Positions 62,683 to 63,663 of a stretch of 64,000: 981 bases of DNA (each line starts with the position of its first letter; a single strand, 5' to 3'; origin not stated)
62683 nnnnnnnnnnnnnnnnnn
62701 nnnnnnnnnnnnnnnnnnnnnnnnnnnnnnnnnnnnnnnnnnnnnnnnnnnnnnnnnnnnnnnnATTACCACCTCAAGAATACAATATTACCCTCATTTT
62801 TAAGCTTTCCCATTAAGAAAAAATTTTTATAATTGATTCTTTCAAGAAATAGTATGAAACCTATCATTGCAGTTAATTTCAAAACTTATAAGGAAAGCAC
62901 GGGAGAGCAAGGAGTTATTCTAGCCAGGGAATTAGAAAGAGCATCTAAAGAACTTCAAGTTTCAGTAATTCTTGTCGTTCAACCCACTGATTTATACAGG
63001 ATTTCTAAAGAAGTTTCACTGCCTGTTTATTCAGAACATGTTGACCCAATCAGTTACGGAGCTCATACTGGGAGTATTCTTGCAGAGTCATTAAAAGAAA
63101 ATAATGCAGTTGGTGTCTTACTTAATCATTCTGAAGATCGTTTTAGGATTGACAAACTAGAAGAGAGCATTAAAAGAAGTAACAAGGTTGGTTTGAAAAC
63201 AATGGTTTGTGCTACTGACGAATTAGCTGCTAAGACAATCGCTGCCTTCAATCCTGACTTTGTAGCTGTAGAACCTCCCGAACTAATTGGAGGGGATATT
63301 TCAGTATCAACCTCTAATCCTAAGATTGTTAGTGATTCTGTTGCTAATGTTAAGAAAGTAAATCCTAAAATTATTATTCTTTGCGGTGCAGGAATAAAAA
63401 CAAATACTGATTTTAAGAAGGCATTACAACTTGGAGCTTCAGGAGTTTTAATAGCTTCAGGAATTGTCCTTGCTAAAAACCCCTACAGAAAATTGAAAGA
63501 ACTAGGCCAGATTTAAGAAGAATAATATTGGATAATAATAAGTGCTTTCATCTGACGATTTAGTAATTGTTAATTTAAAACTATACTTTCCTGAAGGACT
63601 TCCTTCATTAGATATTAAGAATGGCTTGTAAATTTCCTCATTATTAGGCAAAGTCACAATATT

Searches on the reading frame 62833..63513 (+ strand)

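Call 59: search_protein_families(library=pfam, proteins=[window:62833-63513:+], max_evalue=0.001)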
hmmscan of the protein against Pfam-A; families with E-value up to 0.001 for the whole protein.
window:62833-63513:+ (227 aa): 3 families
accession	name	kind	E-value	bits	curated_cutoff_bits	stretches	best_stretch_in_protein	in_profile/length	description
PF00121.24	TIM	-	5.9e-36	124.6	20.1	1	10-216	1-237/245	Triosephosphate isomerase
PF03060.21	NMO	-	0.00034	20.6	28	1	110-216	126-230/331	Nitronate monooxygenase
PF05690.20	ThiG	-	0.0005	19.9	23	1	179-218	175-214/247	Thiazole biosynthesis protein ThiG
